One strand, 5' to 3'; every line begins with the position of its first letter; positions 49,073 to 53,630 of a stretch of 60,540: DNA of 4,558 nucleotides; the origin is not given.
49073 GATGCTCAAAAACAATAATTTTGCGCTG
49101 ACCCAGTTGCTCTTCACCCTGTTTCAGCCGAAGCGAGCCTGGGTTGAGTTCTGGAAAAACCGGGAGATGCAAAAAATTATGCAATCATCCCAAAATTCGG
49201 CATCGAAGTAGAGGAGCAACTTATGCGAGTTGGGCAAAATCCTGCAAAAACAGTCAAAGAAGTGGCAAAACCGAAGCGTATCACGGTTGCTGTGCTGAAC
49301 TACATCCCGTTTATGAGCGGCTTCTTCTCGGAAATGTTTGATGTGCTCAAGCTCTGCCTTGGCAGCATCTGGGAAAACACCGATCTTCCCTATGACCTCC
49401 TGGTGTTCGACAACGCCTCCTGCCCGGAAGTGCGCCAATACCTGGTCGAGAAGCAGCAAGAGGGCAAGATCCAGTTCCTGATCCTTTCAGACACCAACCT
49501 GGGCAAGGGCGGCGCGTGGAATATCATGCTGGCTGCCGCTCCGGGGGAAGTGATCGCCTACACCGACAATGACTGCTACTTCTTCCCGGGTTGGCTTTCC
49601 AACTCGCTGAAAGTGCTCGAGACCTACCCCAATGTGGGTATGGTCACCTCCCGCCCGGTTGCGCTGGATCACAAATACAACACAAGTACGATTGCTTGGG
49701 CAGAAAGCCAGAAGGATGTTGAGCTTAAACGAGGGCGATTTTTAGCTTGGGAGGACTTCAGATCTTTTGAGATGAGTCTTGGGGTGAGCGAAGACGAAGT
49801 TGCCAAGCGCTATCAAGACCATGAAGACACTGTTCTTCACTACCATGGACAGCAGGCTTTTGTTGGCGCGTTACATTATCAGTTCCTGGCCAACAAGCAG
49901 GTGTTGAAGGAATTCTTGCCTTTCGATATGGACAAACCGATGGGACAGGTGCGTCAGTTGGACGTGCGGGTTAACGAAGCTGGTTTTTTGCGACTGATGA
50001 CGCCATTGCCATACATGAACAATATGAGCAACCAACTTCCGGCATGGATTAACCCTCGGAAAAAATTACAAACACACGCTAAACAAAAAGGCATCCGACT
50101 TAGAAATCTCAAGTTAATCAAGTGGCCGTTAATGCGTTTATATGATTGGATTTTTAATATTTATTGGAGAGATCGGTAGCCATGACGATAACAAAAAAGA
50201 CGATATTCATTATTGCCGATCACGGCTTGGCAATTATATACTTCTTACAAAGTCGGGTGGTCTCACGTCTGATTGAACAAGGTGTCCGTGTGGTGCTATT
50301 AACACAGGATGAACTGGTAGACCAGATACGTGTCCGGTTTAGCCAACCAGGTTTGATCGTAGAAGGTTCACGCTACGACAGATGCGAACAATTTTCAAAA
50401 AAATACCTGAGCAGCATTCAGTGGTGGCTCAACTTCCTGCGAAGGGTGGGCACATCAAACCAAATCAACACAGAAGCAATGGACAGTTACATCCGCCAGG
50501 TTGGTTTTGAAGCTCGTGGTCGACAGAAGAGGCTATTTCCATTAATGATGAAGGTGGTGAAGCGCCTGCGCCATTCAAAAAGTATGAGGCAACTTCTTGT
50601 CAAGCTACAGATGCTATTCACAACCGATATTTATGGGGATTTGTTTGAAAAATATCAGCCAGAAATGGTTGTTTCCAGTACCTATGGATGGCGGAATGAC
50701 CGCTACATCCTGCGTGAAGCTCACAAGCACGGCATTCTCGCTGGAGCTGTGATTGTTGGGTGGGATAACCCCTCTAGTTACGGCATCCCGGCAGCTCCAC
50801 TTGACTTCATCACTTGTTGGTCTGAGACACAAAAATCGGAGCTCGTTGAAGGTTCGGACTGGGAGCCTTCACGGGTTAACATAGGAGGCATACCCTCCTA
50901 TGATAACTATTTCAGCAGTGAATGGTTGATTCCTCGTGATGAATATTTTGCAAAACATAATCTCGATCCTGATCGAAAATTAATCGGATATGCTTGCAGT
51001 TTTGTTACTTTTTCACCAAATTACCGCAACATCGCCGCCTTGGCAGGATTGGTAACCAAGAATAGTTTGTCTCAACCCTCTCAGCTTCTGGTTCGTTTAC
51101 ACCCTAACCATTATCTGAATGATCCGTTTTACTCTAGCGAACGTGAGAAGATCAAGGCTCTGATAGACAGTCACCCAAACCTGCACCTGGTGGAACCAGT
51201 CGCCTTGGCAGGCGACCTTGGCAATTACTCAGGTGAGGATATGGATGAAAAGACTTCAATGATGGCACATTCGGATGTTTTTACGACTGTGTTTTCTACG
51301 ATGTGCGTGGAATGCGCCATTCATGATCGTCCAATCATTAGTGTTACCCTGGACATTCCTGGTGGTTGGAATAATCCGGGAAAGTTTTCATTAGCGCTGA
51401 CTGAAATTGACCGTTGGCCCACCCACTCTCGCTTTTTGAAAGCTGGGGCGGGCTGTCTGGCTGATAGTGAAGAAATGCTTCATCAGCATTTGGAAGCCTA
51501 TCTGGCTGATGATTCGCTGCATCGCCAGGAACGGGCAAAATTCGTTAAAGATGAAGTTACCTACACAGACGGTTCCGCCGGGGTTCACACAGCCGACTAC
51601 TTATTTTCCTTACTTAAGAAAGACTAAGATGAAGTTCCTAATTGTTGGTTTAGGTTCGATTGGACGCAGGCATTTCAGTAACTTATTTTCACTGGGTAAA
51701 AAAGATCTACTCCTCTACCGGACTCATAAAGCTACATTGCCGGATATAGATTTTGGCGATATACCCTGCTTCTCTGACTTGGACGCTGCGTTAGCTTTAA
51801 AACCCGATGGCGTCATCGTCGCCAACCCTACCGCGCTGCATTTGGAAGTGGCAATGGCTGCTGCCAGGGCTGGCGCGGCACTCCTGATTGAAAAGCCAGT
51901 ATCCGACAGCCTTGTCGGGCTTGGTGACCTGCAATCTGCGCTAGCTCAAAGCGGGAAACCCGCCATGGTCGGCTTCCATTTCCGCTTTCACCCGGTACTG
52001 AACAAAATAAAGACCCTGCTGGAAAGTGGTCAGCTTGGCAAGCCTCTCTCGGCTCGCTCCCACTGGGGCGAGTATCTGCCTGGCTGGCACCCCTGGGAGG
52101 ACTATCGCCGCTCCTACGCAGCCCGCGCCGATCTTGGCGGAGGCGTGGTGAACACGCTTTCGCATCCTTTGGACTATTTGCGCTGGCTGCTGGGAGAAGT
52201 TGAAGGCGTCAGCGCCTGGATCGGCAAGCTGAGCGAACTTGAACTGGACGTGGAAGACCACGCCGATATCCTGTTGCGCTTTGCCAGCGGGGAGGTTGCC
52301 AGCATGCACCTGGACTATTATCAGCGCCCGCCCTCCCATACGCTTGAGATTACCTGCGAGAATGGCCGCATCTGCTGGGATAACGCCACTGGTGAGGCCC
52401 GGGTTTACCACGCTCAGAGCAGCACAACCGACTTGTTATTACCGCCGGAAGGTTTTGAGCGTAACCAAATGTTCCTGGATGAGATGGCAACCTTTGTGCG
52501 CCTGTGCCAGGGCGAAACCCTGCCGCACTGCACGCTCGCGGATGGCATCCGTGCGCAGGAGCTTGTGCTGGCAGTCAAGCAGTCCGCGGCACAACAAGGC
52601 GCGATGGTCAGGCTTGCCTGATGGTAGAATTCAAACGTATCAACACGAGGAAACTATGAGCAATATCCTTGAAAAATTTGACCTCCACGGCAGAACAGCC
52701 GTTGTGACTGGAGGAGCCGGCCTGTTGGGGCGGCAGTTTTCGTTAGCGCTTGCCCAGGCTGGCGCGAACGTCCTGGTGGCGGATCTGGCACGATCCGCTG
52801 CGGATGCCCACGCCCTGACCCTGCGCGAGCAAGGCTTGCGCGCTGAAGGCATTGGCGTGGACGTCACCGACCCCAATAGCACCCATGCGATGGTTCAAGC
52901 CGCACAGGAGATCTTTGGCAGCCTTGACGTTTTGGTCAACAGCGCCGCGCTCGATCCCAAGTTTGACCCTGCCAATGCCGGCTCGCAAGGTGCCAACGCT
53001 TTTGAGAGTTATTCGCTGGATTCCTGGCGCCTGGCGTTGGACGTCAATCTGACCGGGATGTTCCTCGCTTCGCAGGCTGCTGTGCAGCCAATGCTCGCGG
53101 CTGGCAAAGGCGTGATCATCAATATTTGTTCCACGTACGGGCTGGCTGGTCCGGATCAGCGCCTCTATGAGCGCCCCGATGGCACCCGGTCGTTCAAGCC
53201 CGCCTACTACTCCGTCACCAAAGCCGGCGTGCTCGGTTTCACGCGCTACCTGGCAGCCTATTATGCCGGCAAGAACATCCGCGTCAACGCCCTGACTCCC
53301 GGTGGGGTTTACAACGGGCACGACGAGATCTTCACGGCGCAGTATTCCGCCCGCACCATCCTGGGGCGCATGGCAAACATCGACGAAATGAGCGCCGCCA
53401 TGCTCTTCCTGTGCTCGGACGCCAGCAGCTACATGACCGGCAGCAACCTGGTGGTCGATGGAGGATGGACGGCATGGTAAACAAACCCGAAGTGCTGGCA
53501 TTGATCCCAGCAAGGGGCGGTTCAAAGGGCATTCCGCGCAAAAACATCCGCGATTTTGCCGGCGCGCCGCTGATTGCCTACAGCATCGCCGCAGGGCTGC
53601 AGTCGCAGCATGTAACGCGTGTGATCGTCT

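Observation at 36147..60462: A ~25-kb single-strand, translationally coupled operon for an ABC-transporter-exported nonulosonic-acid glycopolymer in a probable monoderm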

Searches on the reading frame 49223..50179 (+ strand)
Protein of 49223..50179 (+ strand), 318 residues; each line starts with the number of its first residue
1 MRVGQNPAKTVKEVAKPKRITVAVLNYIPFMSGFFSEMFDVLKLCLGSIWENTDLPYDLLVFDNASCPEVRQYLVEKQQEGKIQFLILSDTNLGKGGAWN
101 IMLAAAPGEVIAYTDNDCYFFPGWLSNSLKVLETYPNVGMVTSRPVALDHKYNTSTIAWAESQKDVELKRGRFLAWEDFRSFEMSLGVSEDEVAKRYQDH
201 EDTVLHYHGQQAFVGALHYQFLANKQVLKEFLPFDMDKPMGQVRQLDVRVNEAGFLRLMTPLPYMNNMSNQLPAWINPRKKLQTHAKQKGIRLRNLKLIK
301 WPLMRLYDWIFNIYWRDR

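Call 5: search_protein_families(library=pfam, proteins=[window:49223-50179:+], max_evalue=0.001)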
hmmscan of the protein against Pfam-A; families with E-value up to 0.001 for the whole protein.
window:49223-50179:+ (318 aa): 1 family
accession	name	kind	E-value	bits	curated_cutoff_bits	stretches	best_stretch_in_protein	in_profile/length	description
PF00535.33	Glycos_transf_2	-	2.3e-15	57.3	23.3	1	39-155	10-126/168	Glycosyl transferase family 2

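Call 11: search_protein_families(library=ncbifam, proteins=[window:49223-50179:+], max_evalue=0.001)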
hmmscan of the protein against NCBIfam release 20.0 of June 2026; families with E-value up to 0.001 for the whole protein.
window:49223-50179:+ (318 aa): 5 families
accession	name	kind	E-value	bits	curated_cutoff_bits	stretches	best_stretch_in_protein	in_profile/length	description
TIGR03965.1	mycofact_glyco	equivalog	9.8e-10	37.9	280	1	57-151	103-197/467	mycofactocin biosynthesis glycosyltransferase MftF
NF038299.1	EPS_HpsN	equivalog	2.6e-07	29.9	425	1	43-146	17-120/317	hormogonium polysaccharide biosynthesis glycosyltransferase HpsN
NF038302.1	EPS_HpsE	equivalog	3.1e-05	23.1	300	1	45-144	22-123/307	hormogonium polysaccharide biosynthesis glycosyltransferase HpsE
NF041875.1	EPS_EpsD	equivalog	0.00025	20.6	370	1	42-135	14-107/325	exopolysaccharide biosynthesis glycosyltransferase EpsD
NF047683.1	TeichurnBiosyTuaG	equivalog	0.00094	18.9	400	0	45-133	24-112/252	teichuronic acid biosynthesis protein TuaG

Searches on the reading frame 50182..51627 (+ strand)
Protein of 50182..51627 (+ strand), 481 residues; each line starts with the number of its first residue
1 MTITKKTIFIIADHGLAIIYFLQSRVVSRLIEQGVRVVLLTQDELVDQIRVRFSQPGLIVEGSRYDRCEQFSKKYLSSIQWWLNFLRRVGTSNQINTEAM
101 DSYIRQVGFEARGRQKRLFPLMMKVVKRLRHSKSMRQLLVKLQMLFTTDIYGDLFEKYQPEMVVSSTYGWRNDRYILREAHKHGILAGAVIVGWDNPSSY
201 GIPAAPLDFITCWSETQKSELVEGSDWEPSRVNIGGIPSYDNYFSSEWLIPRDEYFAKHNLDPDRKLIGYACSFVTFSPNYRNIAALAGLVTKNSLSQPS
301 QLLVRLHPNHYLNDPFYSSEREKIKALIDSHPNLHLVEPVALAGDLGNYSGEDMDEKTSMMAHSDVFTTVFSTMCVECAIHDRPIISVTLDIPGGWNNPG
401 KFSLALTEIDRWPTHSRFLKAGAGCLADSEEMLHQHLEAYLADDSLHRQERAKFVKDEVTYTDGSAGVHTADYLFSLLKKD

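Call 5: search_protein_families(library=pfam, proteins=[window:50182-51627:+], max_evalue=0.001)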
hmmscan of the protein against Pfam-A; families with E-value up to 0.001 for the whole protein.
window:50182-51627:+ (481 aa): 1 family
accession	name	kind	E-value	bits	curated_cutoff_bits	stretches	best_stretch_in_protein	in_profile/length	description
PF04464.20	Glyphos_transf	-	0.00082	18.9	22.1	0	231-392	159-296/367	CDP-Glycerol:Poly(glycerophosphate) glycerophosphotransferase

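Call 11: search_protein_families(library=ncbifam, proteins=[window:50182-51627:+], max_evalue=0.001)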
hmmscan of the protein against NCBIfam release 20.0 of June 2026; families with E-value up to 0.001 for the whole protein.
window:50182-51627:+ (481 aa): 1 family
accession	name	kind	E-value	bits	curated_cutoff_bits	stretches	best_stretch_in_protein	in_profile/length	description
NF046086.1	BFO_1060_trans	domain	1.2e-12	47.7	200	1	153-275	41-171/365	BFO_1060 family glycosyltransferase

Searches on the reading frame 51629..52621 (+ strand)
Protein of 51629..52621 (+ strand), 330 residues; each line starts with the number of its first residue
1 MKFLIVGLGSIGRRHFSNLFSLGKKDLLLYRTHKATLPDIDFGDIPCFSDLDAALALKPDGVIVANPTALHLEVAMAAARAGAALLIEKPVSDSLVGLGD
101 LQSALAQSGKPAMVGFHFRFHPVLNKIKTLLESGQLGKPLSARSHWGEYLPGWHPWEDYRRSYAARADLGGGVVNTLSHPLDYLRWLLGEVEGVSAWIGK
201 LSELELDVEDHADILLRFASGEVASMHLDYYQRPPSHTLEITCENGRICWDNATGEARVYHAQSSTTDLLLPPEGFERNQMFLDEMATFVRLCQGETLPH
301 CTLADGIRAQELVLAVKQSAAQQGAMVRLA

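Call 5: search_protein_families(library=pfam, proteins=[window:51629-52621:+], max_evalue=0.001)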
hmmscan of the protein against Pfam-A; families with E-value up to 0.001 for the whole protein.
window:51629-52621:+ (330 aa): 3 families
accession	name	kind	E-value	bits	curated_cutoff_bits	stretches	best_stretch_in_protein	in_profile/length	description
PF22725.1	GFO_IDH_MocA_C3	-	1.7e-22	80.2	27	1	126-248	3-123/124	GFO/IDH/MocA C-terminal domain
PF02894.22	GFO_IDH_MocA_C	-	2e-15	57.7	22.9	1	128-324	1-214/218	Oxidoreductase family, C-terminal alpha/beta domain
PF01408.29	GFO_IDH_MocA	-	2.6e-14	54.4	24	1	2-116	2-120/120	Oxidoreductase family, NAD-binding Rossmann fold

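Call 11: search_protein_families(library=ncbifam, proteins=[window:51629-52621:+], max_evalue=0.001)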
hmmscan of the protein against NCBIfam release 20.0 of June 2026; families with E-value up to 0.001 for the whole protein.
window:51629-52621:+ (330 aa): 7 families
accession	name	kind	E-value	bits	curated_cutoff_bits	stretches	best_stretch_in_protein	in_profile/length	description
TIGR04380.1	myo_inos_iolG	equivalog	5.2e-33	114.3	355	1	2-323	3-326/330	inositol 2-dehydrogenase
NF040723.1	UDP-GlcNAcDh_Arch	equivalog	3.5e-19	69.4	450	1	5-319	5-300/302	UDP-N-acetylglucosamine 3-dehydrogenase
NF052479.1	LevoglcsnDh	equivalog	1.7e-16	59.9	650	1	62-197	77-211/386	levoglucosan dehydrogenase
NF041392.1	XylDh_Gfo6_Halo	equivalog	1.3e-14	53.7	350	1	59-322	83-344/350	D-xylose 1-dehydrogenase Gfo6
NF052679.1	InsChiInosDhIolG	equivalog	1.1e-07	31.3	540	1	57-190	65-187/343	bifunctional inositol 2-dehydrogenase/D-chiro-inositol 1-dehydrogenase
NF008607.0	PRK11579.1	subfamily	3.9e-05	22.8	330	1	60-197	66-198/346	oxidoreductase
NF007574.0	PRK10206.1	equivalog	6.4e-05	22.1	352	1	44-151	50-158/345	oxidoreductase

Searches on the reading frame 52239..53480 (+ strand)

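Call 5: search_protein_families(library=pfam, proteins=[window:52239-53480:+], max_evalue=0.001)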
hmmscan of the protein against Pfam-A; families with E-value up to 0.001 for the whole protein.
window:52239-53480:+ (413 aa): 4 families
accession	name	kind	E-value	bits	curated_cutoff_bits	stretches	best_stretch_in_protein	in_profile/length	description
PF13561.12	adh_short_C2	-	4.2e-47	161.1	27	1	163-411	8-236/236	Enoyl-(Acyl carrier protein) reductase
PF00106.31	adh_short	-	1.5e-38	132.7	26.6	1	153-358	2-183/195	short chain dehydrogenase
PF08659.16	KR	-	2.1e-08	34.8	22.6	1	153-237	2-90/180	KR domain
PF01370.27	Epimerase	-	6.5e-05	22.9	20.9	1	155-222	2-63/240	NAD dependent epimerase/dehydratase family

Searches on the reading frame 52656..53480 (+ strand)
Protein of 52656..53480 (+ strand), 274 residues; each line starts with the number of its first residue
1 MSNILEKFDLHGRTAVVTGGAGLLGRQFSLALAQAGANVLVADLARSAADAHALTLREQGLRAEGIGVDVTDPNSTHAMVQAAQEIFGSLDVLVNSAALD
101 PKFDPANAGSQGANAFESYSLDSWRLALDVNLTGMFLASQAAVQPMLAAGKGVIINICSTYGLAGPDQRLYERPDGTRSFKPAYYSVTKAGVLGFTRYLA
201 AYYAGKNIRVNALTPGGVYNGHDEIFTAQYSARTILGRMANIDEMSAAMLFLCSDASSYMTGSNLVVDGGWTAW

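Call 11: search_protein_families(library=ncbifam, proteins=[window:52656-53480:+], max_evalue=0.001)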
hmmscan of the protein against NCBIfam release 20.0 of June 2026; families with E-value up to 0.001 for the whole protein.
window:52656-53480:+ (274 aa): 217 families (the best 25 are shown)
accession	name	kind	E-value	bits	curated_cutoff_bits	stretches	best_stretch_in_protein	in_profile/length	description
NF006619.0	PRK09186.1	equivalog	5.1e-52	177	255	1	10-272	2-255/256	oxidoreductase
NF006070.0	PRK08213.1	subfamily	6.1e-51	173.4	279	1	2-273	2-258/259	gluconate 5-dehydrogenase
NF009466.0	PRK12826.1-2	subfamily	8e-48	163.1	222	1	13-271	4-244/248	3-oxoacyl-ACP reductase FabG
NF004774.0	PRK06114.1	equivalog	7.9e-47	159.8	360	1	6-274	10-262/262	SDR family oxidoreductase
NF005559.1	PRK07231.1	subfamily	9.7e-47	159.5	215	1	10-272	2-248/249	glucose 1-dehydrogenase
NF005853.0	PRK07774.1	equivalog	1.5e-46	158.8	303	1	8-272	2-247/250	SDR family oxidoreductase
NF004198.0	PRK05653.1-3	equivalog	9.4e-46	156.3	296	1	10-271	5-246/248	3-oxoacyl-ACP reductase FabG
NF004791.0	PRK06138.1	equivalog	1e-44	152.8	312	1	9-274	2-252/252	SDR family oxidoreductase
NF009093.0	PRK12429.1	subfamily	2.1e-43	148.5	258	1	10-273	3-258/259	3-hydroxybutyrate dehydrogenase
NF004818.0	PRK06172.1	equivalog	1.9e-42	145.4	336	1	9-273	4-252/253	SDR family oxidoreductase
TIGR01963.1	PHB_DH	subfamily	3.9e-42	144.3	307.05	2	13-218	2-183/255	3-hydroxybutyrate dehydrogenase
NF005309.0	PRK06841.1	subfamily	4e-42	144.5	286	1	6-272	9-253/255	GolD/DthD family dehydrogenase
NF005446.0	PRK07035.1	equivalog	5e-42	143.9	373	1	6-272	5-254/255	SDR family oxidoreductase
NF009468.0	PRK12826.1-4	equivalog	8.4e-42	143.6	318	1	9-271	4-247/256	SDR family oxidoreductase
NF006132.0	PRK08277.1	subfamily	3.9e-41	141.3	281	1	6-274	4-277/280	D-mannonate oxidoreductase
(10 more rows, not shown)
